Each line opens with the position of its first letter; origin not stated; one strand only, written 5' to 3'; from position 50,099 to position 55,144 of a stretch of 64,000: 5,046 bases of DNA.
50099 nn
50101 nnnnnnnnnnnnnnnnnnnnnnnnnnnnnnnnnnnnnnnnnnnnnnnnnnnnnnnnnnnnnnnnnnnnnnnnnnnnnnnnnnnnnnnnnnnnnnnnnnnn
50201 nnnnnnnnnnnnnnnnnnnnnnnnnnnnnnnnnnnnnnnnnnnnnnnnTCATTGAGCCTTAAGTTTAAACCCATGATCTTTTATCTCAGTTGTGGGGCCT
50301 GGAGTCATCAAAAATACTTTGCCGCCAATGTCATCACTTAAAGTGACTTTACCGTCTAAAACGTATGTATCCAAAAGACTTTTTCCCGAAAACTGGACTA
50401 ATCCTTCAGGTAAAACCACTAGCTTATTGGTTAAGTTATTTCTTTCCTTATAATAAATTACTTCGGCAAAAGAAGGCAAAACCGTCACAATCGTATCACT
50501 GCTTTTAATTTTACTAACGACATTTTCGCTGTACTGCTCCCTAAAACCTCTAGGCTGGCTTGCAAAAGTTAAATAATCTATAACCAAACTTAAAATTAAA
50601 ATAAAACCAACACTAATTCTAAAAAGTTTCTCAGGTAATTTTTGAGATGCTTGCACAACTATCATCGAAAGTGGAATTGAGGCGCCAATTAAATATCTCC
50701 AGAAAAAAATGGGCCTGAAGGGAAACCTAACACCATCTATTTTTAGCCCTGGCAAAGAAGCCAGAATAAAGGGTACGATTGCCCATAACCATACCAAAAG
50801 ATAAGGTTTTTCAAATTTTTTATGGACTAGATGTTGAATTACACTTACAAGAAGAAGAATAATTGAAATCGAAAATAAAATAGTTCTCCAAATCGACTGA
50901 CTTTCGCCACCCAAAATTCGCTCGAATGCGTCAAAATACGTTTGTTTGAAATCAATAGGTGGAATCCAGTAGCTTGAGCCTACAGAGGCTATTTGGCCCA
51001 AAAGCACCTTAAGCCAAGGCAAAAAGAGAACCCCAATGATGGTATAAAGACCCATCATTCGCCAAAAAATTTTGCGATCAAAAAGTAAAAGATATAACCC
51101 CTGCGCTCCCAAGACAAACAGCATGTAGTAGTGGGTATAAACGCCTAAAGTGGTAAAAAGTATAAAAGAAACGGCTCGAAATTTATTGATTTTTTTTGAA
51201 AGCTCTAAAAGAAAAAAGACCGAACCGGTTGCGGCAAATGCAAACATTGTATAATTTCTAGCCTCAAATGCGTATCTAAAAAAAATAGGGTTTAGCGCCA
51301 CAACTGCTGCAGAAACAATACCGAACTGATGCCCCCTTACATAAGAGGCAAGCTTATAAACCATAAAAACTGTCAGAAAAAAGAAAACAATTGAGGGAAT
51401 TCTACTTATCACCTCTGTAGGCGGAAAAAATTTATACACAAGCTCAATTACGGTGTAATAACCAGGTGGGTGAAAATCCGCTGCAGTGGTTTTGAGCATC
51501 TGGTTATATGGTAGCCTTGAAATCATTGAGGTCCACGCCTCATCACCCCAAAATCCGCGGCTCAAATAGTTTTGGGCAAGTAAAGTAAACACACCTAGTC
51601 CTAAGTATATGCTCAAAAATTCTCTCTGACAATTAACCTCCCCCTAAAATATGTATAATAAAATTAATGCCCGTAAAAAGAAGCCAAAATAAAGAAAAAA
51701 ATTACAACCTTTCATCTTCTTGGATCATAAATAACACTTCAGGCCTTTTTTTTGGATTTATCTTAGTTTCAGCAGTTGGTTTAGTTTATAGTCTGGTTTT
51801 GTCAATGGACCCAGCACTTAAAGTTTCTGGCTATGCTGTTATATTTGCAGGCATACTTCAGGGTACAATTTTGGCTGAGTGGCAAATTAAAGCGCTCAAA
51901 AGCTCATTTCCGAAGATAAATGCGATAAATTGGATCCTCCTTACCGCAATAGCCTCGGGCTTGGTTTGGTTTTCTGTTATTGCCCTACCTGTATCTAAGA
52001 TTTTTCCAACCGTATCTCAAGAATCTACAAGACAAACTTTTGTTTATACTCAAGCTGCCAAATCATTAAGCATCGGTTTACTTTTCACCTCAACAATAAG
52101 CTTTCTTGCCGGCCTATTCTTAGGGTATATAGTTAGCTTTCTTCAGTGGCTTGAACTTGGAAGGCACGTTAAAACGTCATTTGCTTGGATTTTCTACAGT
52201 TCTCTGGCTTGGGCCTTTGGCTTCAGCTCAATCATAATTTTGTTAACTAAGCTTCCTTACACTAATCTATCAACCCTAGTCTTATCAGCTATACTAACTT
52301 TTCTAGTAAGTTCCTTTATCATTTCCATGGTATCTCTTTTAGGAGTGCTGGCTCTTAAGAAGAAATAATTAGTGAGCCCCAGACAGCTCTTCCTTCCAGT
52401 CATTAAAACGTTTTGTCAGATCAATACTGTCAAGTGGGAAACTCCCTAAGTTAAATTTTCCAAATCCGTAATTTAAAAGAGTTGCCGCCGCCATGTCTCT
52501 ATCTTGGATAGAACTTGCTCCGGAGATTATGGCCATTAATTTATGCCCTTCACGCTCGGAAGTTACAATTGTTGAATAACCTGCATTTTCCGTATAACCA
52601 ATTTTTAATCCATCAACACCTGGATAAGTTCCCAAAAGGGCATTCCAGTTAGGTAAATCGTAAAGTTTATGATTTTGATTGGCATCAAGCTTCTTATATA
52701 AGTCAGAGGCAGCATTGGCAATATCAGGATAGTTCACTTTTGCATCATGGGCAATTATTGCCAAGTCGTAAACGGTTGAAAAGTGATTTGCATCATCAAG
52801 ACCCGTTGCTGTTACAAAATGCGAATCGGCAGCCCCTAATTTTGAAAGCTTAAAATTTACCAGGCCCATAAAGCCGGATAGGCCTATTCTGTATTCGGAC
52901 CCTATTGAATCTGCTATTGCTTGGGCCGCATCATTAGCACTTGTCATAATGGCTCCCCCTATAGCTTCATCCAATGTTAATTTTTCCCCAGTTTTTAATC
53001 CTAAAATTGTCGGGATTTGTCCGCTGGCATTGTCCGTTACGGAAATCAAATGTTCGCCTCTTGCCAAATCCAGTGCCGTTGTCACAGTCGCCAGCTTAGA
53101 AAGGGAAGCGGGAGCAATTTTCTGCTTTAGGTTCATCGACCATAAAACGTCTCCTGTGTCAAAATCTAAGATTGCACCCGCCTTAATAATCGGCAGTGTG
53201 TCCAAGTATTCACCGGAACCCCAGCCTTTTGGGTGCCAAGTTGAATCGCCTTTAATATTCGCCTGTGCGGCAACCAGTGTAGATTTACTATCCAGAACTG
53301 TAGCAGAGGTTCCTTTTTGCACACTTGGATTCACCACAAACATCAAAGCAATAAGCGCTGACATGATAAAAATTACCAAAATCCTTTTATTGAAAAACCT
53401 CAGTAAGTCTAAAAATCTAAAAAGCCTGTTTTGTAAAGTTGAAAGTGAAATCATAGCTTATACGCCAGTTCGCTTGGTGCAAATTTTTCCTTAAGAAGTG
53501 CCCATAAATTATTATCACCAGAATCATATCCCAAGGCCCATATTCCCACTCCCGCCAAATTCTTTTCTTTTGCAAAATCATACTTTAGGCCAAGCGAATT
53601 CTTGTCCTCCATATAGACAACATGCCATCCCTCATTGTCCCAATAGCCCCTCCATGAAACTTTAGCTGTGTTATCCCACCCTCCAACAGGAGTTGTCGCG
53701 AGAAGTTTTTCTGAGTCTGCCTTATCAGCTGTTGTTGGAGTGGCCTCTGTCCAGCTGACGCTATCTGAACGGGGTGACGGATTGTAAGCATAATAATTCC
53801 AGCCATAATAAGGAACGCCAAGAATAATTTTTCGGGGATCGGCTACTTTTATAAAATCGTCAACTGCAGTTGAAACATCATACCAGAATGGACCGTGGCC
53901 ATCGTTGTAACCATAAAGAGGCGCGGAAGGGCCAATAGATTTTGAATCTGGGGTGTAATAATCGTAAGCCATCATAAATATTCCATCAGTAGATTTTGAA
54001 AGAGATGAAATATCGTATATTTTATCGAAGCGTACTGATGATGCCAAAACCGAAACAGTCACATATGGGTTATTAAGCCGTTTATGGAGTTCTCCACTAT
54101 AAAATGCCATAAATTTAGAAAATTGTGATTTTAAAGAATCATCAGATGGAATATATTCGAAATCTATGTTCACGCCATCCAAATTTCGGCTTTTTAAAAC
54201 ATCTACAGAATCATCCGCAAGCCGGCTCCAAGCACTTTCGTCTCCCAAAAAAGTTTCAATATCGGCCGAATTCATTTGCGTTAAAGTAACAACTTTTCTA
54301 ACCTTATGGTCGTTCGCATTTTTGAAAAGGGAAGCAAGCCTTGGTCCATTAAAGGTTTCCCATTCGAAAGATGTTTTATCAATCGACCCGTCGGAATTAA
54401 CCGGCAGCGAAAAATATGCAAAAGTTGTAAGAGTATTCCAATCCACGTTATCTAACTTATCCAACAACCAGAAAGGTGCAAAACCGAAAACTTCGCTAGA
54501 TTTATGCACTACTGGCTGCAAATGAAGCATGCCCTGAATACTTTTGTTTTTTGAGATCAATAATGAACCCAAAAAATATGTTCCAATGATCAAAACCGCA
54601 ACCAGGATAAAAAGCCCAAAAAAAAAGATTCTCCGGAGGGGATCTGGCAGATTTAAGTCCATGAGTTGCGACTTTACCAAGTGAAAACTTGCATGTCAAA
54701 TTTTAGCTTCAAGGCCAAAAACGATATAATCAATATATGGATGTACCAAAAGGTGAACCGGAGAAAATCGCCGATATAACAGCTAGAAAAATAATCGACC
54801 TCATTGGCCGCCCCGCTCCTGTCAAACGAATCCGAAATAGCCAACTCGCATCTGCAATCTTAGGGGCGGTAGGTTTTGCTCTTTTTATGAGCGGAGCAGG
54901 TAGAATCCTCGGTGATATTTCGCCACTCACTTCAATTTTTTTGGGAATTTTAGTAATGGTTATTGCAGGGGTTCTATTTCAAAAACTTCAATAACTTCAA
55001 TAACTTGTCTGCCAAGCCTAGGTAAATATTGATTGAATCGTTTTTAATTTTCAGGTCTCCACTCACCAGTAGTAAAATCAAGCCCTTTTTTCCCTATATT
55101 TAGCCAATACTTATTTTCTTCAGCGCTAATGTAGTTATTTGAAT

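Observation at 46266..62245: Possible polyprenyl-phosphate pentose donor pathway feeding GT-C glycosyltransferases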

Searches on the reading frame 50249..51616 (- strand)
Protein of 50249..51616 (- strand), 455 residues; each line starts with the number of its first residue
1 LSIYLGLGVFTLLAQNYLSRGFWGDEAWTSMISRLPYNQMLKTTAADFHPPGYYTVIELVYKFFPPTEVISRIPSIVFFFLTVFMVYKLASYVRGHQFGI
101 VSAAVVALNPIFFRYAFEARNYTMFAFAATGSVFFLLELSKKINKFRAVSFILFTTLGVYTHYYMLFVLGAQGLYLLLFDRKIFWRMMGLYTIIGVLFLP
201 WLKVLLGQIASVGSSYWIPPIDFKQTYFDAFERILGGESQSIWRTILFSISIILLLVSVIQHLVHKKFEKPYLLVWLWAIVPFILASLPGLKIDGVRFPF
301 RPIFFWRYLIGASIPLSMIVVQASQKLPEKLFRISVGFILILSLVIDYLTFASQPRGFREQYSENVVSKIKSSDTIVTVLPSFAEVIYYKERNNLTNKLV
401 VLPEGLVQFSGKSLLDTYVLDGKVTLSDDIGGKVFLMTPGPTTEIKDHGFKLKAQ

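Call 3: search_protein_families(library=pfam, proteins=[window:50249-51616:-], max_evalue=0.01)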
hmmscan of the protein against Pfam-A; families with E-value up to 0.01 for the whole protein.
window:50249-51616:- (455 aa): 1 family
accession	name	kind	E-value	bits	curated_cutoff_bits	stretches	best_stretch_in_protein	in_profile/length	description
PF13231.12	PMT_2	-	7.8e-11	42.9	26.1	1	49-201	2-157/160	Dolichyl-phosphate-mannose-protein mannosyltransferase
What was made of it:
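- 50249..51616 (-): GT-C glycosyltransferase b (PMT_2), 455 aa. A distant paralogue of a. PF13231, 42.9 bits (call 3).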

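Call 5: search_protein_families(library=ncbifam, proteins=[window:50249-51616:-], max_evalue=0.01)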
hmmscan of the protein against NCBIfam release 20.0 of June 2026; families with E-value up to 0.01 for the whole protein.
window:50249-51616:- (455 aa): 1 family
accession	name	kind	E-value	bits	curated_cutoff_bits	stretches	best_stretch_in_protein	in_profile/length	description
NF052499.1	MnslTaseMT1671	equivalog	8e-06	24.6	900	1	53-341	82-364/523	mannosyltransferase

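Call 34: search_solved_structures(query=window:50249-51616:-, max_evalue=10)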
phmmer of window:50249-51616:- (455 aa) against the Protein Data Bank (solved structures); distinct sequences matched with E-value up to 10: 0.

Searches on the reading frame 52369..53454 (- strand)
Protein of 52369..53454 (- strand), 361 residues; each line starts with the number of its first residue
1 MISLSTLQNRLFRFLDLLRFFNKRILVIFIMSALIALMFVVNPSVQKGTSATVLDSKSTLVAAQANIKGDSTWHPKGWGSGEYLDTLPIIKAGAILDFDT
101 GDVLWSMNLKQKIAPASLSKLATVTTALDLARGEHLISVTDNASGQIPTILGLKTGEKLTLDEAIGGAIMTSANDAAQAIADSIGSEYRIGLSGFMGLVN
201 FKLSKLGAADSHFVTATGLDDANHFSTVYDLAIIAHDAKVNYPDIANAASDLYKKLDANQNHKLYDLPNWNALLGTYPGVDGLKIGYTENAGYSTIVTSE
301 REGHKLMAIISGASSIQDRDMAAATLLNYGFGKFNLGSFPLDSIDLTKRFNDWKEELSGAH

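Call 3: search_protein_families(library=pfam, proteins=[window:52369-53454:-], max_evalue=0.01)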
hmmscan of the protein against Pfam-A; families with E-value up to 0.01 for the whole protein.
window:52369-53454:- (361 aa): 2 families
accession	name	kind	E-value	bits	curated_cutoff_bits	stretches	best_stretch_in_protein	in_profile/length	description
PF00768.25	Peptidase_S11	-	9.4e-34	117.4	27.6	1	94-314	16-238/239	D-alanyl-D-alanine carboxypeptidase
PF02113.21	Peptidase_S13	-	0.0086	15.3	22.8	0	92-129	19-57/444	D-Ala-D-Ala carboxypeptidase 3 (S13) family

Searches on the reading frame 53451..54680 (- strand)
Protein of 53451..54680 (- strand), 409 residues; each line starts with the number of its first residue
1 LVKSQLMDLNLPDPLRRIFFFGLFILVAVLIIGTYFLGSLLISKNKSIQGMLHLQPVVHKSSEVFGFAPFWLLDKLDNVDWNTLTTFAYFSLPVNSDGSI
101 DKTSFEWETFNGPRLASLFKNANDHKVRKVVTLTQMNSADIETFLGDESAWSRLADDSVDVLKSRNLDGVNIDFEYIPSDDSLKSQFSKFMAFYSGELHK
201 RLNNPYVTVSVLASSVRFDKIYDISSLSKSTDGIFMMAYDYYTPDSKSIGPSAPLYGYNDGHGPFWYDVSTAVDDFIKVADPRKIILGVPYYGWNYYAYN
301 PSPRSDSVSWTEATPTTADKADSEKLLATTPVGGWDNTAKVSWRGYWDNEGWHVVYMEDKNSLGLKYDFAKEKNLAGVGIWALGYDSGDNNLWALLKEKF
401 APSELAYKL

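Call 3: search_protein_families(library=pfam, proteins=[window:53451-54680:-], max_evalue=0.01)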
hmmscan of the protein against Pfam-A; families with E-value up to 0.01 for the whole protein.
window:53451-54680:- (409 aa): 1 family
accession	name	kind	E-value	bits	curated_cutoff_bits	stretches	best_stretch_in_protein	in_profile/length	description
PF00704.34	Glyco_hydro_18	-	1.8e-35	123.6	29.6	1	136-386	75-317/317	Glycosyl hydrolases family 18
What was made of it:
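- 51667..56093 (.): NOT part of the conserved unit. Lineage-specific insertion: 233-aa membrane protein, S11 DD-carboxypeptidase, GH18, 85-aa ORF, APH-family kinase. Domains from call 3.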

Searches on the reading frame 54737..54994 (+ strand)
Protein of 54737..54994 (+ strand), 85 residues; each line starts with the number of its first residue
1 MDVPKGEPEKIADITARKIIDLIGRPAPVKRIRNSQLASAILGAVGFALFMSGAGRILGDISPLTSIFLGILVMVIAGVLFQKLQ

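Call 70: search_protein_families(library=pfam, proteins=[window:54737-54994:+], max_evalue=0.001)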
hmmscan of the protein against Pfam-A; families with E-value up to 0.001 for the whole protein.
window:54737-54994:+ (85 aa): 0 families
